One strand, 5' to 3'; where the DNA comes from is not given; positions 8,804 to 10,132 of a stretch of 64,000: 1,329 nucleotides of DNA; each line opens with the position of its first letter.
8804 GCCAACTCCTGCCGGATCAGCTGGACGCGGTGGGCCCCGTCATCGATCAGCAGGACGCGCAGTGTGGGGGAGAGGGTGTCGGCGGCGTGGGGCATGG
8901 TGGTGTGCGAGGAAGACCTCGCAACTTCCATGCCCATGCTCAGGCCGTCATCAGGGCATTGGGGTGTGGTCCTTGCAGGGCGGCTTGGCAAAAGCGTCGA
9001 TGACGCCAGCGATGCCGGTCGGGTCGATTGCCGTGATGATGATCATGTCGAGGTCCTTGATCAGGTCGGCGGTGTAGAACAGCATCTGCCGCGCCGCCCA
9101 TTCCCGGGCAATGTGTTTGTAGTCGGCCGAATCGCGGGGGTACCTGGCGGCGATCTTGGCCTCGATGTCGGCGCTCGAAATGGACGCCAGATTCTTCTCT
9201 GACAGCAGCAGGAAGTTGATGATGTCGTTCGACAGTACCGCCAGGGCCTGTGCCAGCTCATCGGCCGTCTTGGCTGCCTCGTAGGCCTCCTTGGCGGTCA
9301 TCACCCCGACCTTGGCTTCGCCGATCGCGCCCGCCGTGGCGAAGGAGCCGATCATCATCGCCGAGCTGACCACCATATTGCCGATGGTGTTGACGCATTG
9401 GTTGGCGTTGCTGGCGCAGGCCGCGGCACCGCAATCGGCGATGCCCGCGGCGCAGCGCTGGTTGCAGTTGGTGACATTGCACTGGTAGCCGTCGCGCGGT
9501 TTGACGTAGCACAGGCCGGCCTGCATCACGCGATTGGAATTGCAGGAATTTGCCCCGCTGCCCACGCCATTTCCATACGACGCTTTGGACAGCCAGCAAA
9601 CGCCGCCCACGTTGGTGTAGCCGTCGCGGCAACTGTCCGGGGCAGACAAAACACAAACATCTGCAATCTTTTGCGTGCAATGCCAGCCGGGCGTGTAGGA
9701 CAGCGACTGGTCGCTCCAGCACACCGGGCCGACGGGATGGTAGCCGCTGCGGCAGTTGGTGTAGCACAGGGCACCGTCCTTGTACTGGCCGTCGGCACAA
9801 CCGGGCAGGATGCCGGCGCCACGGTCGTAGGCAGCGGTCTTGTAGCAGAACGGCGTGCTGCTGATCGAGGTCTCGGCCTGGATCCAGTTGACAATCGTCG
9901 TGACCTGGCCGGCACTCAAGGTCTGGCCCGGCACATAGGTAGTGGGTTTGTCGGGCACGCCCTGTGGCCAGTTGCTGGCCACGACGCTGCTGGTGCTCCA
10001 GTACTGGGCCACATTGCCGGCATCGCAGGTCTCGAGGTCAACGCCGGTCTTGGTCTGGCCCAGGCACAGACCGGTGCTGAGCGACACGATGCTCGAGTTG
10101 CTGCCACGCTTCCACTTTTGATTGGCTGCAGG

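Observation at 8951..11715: Candidate novel secreted module: ScsC-type disulfide isomerase plus a double beta-trefoil lectin / Cys-rich / helical-tail protein, wedged into the nitrate island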

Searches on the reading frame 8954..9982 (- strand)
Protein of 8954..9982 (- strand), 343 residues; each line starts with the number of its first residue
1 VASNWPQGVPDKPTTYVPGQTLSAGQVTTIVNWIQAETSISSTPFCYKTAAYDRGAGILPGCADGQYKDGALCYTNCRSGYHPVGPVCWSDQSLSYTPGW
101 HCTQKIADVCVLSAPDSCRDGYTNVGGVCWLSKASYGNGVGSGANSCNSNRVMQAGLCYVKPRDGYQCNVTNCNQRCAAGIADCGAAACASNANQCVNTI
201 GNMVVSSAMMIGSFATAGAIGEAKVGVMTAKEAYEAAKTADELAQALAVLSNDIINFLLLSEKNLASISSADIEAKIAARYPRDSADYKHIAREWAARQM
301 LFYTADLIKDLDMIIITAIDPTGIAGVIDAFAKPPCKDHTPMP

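Call 11: search_solved_structures(query=A1, max_evalue=1)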
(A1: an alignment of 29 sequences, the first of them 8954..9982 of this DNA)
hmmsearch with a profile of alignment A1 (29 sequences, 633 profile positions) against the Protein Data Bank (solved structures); distinct sequences matched with E-value up to 1: 44.
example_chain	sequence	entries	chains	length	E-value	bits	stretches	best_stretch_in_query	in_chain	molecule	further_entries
9tpf_B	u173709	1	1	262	7.3e-10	41.5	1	164-287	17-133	Lectin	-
9tpe_B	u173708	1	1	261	7.6e-10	41.4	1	164-287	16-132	Lectin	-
1hwm_B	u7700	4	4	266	1.9e-09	40.1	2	180-289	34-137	EBULIN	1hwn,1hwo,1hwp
1knl_A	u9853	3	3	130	3e-09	39.4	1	164-285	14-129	ENDO-1,4-BETA-XYLANASE A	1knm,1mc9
4hr6_C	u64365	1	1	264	3.3e-09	39.3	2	155-290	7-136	LECTIN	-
5y42_C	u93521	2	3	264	3.9e-09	39.1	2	155-290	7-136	Seed lectin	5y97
5gqd_A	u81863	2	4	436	5.6e-09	38.5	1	159-285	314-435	Beta-xylanase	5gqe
2d1z_A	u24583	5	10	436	5.8e-09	38.5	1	159-285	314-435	ENDO-1,4-BETA-D-XYLANASE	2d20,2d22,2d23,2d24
1isv_A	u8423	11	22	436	5.8e-09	38.5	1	159-285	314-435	endo-1,4-beta-D-xylanase | ENDO-1,4-BETA-XYLANASE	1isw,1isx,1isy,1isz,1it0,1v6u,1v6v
1rzo_B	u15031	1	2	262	5.9e-09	38.5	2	172-281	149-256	Agglutinin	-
4z8s_B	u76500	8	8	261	2.2e-08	36.6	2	154-288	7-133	rRNA N-glycosidase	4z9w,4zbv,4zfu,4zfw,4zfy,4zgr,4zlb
4za3_B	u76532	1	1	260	2.2e-08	36.6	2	154-288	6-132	rRNA N-glycosidase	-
3c9z_A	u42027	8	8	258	4.8e-08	35.5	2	178-289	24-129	Agglutinin II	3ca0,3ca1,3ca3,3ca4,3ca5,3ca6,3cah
1abr_B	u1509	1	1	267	6.5e-08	35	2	115-261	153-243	ABRIN-A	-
2vlc_A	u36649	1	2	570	9.2e-08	34.5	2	166-281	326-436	Ribosome-inactivating protein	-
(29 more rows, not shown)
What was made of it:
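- On Ricin-B-type beta-trefoil lectin (Pfam PF00652): PDB profile hits to ricin-type B chains and CBM13 domains (call 11).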

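Call 18: predict_structure(alignment_id=A1)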
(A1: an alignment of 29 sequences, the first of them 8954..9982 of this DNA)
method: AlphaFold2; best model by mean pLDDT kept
length: 343 residues; sequences in the alignment: 29
mean_pLDDT: 59.5   pTM: 0.30
mean pLDDT of the five models: 59.5, 59.1, 57.6, 56.7, 56.5
residues with pLDDT >= 90: 0; 70-90: 138; 50-70: 52; < 50: 153
segments of 3 or more residues with pLDDT < 50: 1-28, 30-32, 34-49, 178-224, 226-228, 233-235, 237-244, 304-343
pLDDT, mean of each block of 10 residues (from residue 1): 32 37 46 46 41 79 83 86 87 86 88 85 84 85 80 84 78 58 39 40 37 33 46 45 48 60 66 74 71 59 43 30 35 37 38
secondary structure, 60 per line:
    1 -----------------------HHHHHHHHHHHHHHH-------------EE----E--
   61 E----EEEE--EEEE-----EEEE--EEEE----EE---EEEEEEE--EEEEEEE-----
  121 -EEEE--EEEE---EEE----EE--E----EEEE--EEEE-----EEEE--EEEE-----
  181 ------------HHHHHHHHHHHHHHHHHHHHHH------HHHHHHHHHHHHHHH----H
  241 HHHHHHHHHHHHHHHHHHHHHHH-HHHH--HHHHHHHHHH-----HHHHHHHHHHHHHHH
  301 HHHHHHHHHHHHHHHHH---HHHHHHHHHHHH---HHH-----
elements in order: H24-38 E66-69 E72-75 E81-84 E87-90 E100-106 E109-115 E122-125 E128-131 E135-137 E151-154 E157-160 E166-169 E172-175 H193-214 H221-235 H240-263 H265-268 H271-280 H286-317 H321-332

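Call 23: fold_search(model_id=the predicted structure, library=pdb)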
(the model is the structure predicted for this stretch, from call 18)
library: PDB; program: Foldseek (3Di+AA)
matches with E <= 10: 125; with E <= 0.001: 0
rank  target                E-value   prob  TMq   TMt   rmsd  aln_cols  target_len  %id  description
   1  2etd                  1.0e+00  0.41  0.19  0.42  14.0       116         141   17  Crystal structure of a lema protein (tm0961) from thermotoga maritima msb8 at 2.28 A resolution (released 2005-11-15)
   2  8snb_4Y               1.1e+00  0.13  0.14  0.15  12.4       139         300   12  atomic model of sea urchin sperm doublet microtubule (48-nm periodicity) (released 2023-06-28)
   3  9r68_I                1.2e+00  0.02  0.11  0.07  41.1       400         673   11  CPS secretion pathway Wza-Wzc_C1 (Conf 2) (released 2026-03-04)
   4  9dzw_A                1.6e+00  0.08  0.12  0.24  12.7       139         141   14  De novo calcium channel hexamer, CalC6_3 with DHR extensions (released 2025-10-01)
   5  6z0c_A                1.7e+00  0.04  0.10  0.15  17.2       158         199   11  Structure of in silico modelled artificial Maquette-3 protein (released 2021-03-17)
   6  6b08_A                1.8e+00  0.04  0.09  0.14  20.6       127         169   16  Crystal structure of Pfs25 in complex with the transmission blocking antibody 1276 (released 2017-11-15)
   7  6z0c_B                2.2e+00  0.04  0.11  0.16  16.9       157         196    9  Structure of in silico modelled artificial Maquette-3 protein (released 2021-03-17)
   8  7dr6_E                2.5e+00  0.04  0.11  0.16  18.9       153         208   12  PA28alpha-beta in complex with immunoproteasome (released 2021-01-20)
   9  6z0c_C                2.5e+00  0.03  0.10  0.15  17.2       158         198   11  Structure of in silico modelled artificial Maquette-3 protein (released 2021-03-17)
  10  6phf_E                2.5e+00  0.02  0.07  0.11  20.8       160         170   14  Pfs25 in complex with the human transmission blocking antibody 2587 (released 2019-10-02)
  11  7dr6_A                2.6e+00  0.04  0.11  0.16  19.1       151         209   12  PA28alpha-beta in complex with immunoproteasome (released 2021-01-20)
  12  9ilp_a                2.6e+00  0.03  0.07  0.14  28.2       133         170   14  Structure of the bacteriophage T5 portal complex (released 2024-09-18)
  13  7sqc_1H               2.8e+00  0.05  0.12  0.20  21.4       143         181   15  Ciliary C1 central pair apparatus isolated from Chlamydomonas reinhardtii (released 2022-04-13)
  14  3i9w                  2.9e+00  0.06  0.13  0.16  18.6       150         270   12  Crystal structure of the E. coli histidine kinase sensor TorS sensor domain (released 2009-10-06)
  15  9rn4_H                2.9e+00  0.03  0.12  0.20  27.1       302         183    9  GluA4 in complex with TARP-2, desensitized state, structure of TMD/LBD domains (released 2025-09-24)
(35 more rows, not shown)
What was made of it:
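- Tried and rejected: The 29-sequence model was too poor to use (pLDDT 59.5, call 18), and its Foldseek search gave noise (call 23).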

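Call 31: search_protein_families(library=pfam, proteins=[window:8954-9982:-], max_evalue=10)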
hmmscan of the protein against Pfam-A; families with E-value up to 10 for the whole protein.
window:8954-9982:- (343 aa): 0 families

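Call 33: search_protein_representatives(alignment_id=A2)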
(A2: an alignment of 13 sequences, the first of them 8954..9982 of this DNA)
Query: 13 sequences, 346 profile positions. Proteins with E-value up to 0.001 (for the whole library): 2450; up to 1e-10: 1228; up to 1e-30: 234. The best 150 are listed.
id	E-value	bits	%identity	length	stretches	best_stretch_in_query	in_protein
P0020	9.4e-161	551.2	-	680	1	2-345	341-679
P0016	7.6e-159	545.0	-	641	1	2-344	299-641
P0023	1.4e-151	521.0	-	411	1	8-344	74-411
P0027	1.2e-144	498.3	-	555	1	4-344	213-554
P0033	3.3e-139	480.4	-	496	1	1-342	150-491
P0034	7.2e-129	446.4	-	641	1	2-345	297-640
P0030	3.4e-128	444.2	-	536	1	1-344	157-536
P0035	2.7e-125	434.6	-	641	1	1-345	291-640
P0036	9.5e-123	426.3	-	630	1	2-345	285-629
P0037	1.1e-121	422.7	-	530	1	1-344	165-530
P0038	4.8e-113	394.4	-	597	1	7-345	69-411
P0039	3.2e-110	385.1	-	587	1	13-344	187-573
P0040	2.5e-107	375.6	-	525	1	9-344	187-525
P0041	3.6e-101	355.3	-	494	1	8-344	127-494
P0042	3.6e-98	345.5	-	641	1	2-345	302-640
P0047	3.3e-85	302.8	-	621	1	14-344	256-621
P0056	1.3e-59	218.7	-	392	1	16-344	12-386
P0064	4.9e-54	200.3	-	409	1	17-345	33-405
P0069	1.4e-51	192.2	-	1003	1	8-344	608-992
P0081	8.2e-48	179.8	-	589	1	19-344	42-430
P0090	8.8e-46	173.2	-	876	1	3-344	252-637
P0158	1.0e-37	146.6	-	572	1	5-344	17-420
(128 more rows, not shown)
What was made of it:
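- The C-module profile finds 2,450 clusters at E<=1e-3, of which 234 are at <=1e-30 (call 33).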

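Call 40: search_protein_families(library=pfam, alignment_id=A4, max_evalue=0.001)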
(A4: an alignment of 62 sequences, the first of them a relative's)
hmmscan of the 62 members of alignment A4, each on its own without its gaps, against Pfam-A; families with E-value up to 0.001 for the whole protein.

A. member 1, P0033 (496 aa): 1 family
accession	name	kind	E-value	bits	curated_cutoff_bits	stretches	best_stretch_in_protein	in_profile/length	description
PF00652.28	Ricin_B_lectin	-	1.6e-10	41.7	29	1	45-144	22-126/126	Ricin-type beta-trefoil lectin domain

B. families by the number of members that match (of 62 scanned): 26 families (the first 25 are shown)
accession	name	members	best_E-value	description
PF00652.28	Ricin_B_lectin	9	8.3e-28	Ricin-type beta-trefoil lectin domain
PF14200.12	RicinB_lectin_2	4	6.1e-66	Ricin-type beta-trefoil lectin domain-like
PF19193.6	Tectonin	3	1.8e-31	Tectonin domain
PF13499.12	EF-hand_7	3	2.2e-08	EF-hand domain pair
PF00036.39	EF-hand_1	3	4.9e-08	EF hand domain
PF13405.12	EF-hand_6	3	1.3e-07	EF-hand domain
PF23091.2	TNFR_ELAPOR1_6th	2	1.4e-35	ELAPOR1-like, TNF receptor-like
PF07699.19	Ephrin_rec_like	2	5.9e-28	Tyrosine-protein kinase ephrin type A/B receptor-like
PF13385.13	Laminin_G_3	2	1.3e-25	Concanavalin A-like lectin/glucanases superfamily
PF07562.20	NCD3G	2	6.7e-25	Nine Cysteines Domain of family 3 GPCR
PF13202.12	EF-hand_5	2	1.3e-08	EF hand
PF18885.6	DUF5648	1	6e-28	Domain of unknown function (DUF5648)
PF11901.14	DM9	1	7.7e-28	DM9 repeat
PF22633.2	F5_F8_type_C_2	1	2.5e-15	NedA-like, galactose-binding domain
PF06229.18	FRG1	1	7.4e-14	FRG1-like domain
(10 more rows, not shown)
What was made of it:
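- They occur on either side of the module (call 40).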

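Call 43: find_related_loci(query=A5, collection=genome_contigs, flank=4000)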
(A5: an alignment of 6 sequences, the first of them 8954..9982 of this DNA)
Query A5 (343 aa) in genome_contigs; peptide patterns used: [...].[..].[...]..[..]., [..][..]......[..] (x = any residue, [..] = any of these).
33 stretches matched a pattern; 12 encode a relative of the query (tblastn E <= 1e-3); 12 distinct loci.
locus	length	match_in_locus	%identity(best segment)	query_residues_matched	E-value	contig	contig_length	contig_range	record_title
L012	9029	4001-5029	83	1-343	0e+0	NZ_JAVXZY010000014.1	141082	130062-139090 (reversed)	Roseateles aquae strain APW11 contig14, whole genome shotgun sequence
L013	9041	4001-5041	82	1-343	0e+0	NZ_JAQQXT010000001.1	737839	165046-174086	Roseateles albus strain hw1 contig1, whole genome shotgun sequence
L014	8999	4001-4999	81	1-343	0e+0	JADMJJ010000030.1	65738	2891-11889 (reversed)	MAG: Burkholderiaceae bacterium isolate MAG_28 NODE_503_length_65738_cov_59.695035, whole genome shotgun sequence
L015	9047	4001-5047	80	1-343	0e+0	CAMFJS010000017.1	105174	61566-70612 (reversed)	MAG: uncultured Paucibacter sp. isolate SRR12456166_bin.9_metaWRAP_v1.3_MAG genome assembly, contig: ERZ12289973.114, wh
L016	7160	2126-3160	77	1-343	0e+0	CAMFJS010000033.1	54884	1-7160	MAG: uncultured Paucibacter sp. isolate SRR12456166_bin.9_metaWRAP_v1.3_MAG genome assembly, contig: ERZ12289973.233, wh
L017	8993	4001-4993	82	1-343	0e+0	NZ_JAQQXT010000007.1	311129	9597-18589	Roseateles albus strain hw1 contig7, whole genome shotgun sequence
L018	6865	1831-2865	77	1-343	0e+0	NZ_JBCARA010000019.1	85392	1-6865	Roseateles sp. PN1 PN1_contig_19NODE_19_length_85392_cov_94.579300, whole genome shotgun sequence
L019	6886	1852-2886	76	1-343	5e-170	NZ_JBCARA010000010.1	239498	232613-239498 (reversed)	Roseateles sp. PN1 PN1_contig_10NODE_10_length_239498_cov_123.503068, whole genome shotgun sequence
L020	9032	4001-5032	73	1-343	6e-162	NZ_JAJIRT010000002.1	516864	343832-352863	Paucibacter sp. DJ2R-2 DJ2R-2-SPA_contig_2, whole genome shotgun sequence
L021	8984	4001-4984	71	1-343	1e-161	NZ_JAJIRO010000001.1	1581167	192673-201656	Paucibacter sp. Y2R2-4 Y2R2-4-assembly_contig_1, whole genome shotgun sequence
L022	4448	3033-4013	71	1-343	7e-164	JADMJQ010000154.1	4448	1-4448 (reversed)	MAG: Roseateles sp. isolate MAG_41 NODE_8679_length_4448_cov_4.668564, whole genome shotgun sequence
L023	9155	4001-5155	44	15-343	1e-88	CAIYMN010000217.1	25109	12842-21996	MAG: uncultured beta proteobacterium isolate Kiruna_bin-02959 genome assembly, contig: bin-02959:217/400, whole genome s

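Call 48: find_homologous_proteins(query=A2, max_evalue=1e-10)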
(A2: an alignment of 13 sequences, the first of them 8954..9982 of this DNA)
Query A2 (13 sequences) (343 aa, profile of the alignment): 86 proteins with E <= 1e-10 among 8000 candidates.
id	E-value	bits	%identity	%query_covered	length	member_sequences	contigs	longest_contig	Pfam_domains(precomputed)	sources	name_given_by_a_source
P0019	2.3e-171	588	85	100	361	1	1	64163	-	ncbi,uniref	ncbi:hypothetical protein LNV08_21895, partial [Paucibacter sp. TC2R-5]|uniref:hypothetical protein 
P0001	1.1e-168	579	83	100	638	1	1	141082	PF00652.29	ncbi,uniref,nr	ncbi:RICIN domain-containing protein [Paucibacter sp. APW11]|uniref:RICIN domain-containing protein 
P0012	2.0e-166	572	75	100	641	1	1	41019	-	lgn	-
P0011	3.5e-166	571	79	100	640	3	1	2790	-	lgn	-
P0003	1.4e-165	569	82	100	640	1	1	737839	-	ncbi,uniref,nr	ncbi:RICIN domain-containing protein [Roseateles albus]|uniref:Ricin-type beta-trefoil lectin domain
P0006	2.9e-165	568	77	100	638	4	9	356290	PF00652.29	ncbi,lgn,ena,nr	nr:RICIN domain-containing protein [uncultured Roseateles sp.]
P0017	6.1e-164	563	73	99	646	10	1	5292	PF14200.13,PF00652.29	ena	-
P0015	9.0e-162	556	75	99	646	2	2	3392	PF14200.13,PF00652.29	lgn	-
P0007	5.4e-161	554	76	100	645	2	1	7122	PF00652.29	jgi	jgi:hypothetical protein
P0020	3.0e-160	551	63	97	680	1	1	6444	PF00652.29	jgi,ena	-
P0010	1.8e-159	549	75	100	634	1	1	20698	PF00652.29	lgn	-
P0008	8.3e-159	547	80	100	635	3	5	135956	PF00652.29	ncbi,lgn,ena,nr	nr:ricin-type beta-trefoil lectin domain protein [uncultured Roseateles sp.]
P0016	2.4e-158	545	72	100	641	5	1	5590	PF14200.13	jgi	-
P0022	3.2e-155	535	56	97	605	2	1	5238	-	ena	-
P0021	7.0e-155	534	53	100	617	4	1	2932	PF14200.13,PF00652.29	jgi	jgi:hypothetical protein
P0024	2.6e-149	515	49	99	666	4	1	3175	PF00652.29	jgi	jgi:hypothetical protein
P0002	1.2e-148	513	83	100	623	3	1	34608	PF00652.29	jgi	-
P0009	9.1e-146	504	72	100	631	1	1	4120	PF00652.29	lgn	-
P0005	1.9e-145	503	81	100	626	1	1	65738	PF00652.29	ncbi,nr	ncbi:MAG: ricin-type beta-trefoil lectin domain protein [Burkholderiaceae bacterium]|nr:ricin-type b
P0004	1.6e-144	500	81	100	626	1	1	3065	PF00652.29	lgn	-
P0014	2.1e-142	493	71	100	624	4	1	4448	PF00652.29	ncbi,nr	ncbi:MAG: ricin-type beta-trefoil lectin domain protein [Paucibacter sp.]|nr:ricin-type beta-trefoil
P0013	1.1e-141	490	73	100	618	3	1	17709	PF00652.29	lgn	-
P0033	1.0e-138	480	60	99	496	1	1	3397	PF00652.29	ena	-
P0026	1.3e-136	474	49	100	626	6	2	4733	PF00652.29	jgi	jgi:hypothetical protein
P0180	7.5e-133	461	48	99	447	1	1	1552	PF00652.29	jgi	jgi:hypothetical protein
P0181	3.5e-130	452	46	100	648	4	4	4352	PF14200.13,PF00652.29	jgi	jgi:hypothetical protein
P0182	3.9e-130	452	49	100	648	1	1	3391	PF14200.13,PF00652.29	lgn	-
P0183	3.9e-130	452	49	100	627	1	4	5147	PF14200.13,PF00652.29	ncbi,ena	-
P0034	2.3e-128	446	47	100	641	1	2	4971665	PF14200.13,PF00652.29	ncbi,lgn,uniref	ncbi:ricin-type beta-trefoil lectin domain protein [Methylomonas sp. AM2-LC]|uniref:RICIN domain-con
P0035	8.6e-125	435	48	100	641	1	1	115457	PF00652.29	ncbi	-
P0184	1.2e-122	428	43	100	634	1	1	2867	PF00652.29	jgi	jgi:hypothetical protein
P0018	2.8e-51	193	77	36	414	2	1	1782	PF00652.29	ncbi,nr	ncbi:MAG: ricin-type beta-trefoil lectin domain protein, partial [Burkholderiaceae bacterium]|nr:ric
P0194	4.4e-32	130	27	94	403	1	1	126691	-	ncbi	ncbi:MAG: hypothetical protein K4571_20515 [Deltaproteobacteria bacterium]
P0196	8.4e-31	126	26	98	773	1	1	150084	-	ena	-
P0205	1.3e-25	109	28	86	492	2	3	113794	PF25490.1,PF06268.20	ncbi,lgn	-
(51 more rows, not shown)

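Call 49: find_encoding_contigs(protein=P0034, flank=6000, max_places=1)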
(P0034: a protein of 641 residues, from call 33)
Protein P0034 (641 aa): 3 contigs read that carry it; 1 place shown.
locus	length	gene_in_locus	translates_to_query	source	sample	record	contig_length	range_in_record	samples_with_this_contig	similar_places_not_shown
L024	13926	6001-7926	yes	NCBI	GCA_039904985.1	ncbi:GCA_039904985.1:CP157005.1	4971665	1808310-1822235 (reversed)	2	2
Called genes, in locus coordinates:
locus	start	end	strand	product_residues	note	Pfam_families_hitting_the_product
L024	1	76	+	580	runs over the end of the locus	PF00009:GTP_EFTU (faint), PF00350:Dynamin_N (faint), PF01926:MMR_HSR1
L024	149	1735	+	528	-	PF01926:MMR_HSR1 (weak)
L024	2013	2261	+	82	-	PF03693:ParD_antitoxin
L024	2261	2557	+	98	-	PF05016:ParE_toxin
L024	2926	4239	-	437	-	PF00672:HAMP, PF00512:HisKA, PF02518:HATPase_c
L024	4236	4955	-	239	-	PF00072:Response_reg, PF00486:Trans_reg_C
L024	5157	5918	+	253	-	PF13462:Thioredoxin_4, PF00085:Thioredoxin (faint), PF13098:Thioredoxin_2 (faint), PF01323:DSBA (faint)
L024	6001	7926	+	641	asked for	PF14200:RicinB_lectin_2 (faint), PF00652:Ricin_B_lectin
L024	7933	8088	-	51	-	-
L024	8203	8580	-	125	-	PF16231:DUF4890 (faint)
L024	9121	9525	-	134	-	-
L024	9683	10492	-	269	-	PF12973:Cupin_7, PF14499:DUF4437, PF07883:Cupin_2 (faint), PF12973:Cupin_7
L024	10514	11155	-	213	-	PF04542:Sigma70_r2, PF04545:Sigma70_r4, PF08281:Sigma70_r4_2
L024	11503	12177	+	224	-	-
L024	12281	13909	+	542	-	PF14224:DUF4331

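Call 50: find_encoding_contigs(protein=P0194, flank=6000, max_places=1)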
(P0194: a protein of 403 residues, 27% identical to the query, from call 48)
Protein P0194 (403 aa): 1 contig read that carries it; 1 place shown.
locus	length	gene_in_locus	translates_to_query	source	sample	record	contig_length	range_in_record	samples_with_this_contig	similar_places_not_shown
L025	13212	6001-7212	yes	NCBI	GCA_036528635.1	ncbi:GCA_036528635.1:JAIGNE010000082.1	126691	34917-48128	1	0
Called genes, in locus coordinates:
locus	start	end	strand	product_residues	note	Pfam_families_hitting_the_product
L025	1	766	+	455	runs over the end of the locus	PF01565:FAD_binding_4, PF02913:FAD-oxidase_C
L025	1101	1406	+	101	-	-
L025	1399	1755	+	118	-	-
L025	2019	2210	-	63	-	-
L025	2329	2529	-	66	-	PF00313:CSD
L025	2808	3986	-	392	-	PF07690:MFS_1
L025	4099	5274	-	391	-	PF00465:Fe-ADH, PF13685:Fe-ADH_2, PF25137:ADH_Fe_C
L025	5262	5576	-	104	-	PF03992:ABM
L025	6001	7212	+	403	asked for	-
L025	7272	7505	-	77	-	PF23455:DUF7129 (faint), PF21349:RUBY_RBDX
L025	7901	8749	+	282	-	PF04909:Amidohydro_2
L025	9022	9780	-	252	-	-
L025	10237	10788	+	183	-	PF01814:Hemerythrin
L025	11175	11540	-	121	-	-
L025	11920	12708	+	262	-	PF00106:adh_short, PF08659:KR, PF13561:adh_short_C2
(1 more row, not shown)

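Call 51: find_encoding_contigs(protein=P0205, flank=6000, max_places=1)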
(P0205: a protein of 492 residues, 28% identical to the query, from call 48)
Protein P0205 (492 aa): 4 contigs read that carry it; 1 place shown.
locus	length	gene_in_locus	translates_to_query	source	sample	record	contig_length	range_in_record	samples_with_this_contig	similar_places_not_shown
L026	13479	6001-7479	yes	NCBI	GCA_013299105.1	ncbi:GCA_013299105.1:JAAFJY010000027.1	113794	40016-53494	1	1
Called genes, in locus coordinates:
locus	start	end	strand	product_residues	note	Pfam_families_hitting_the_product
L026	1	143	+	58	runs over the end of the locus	-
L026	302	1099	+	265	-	PF00072:Response_reg, PF00196:GerE, PF08281:Sigma70_r4_2 (weak)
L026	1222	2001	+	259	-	-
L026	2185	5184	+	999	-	PF07494:Reg_prop (faint), PF07495:Y_Y_Y, PF07730:HisKA_3, PF02518:HATPase_c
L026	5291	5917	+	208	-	-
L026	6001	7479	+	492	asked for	PF06268:Fascin (faint), PF25490:DUF7910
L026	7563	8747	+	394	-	PF00085:Thioredoxin (weak), PF03190:Thioredox_DsbH, PF13098:Thioredoxin_2, PF13899:Thioredoxin_7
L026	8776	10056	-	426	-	PF02746:MR_MLE_N, PF13378:MR_MLE_C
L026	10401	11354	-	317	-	PF03737:RraA-like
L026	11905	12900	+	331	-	PF01156:IU_nuc_hydro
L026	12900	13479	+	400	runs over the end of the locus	PF22244:GCE_fung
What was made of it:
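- L026 has a different thioredoxin-fold gene next door (call 51).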
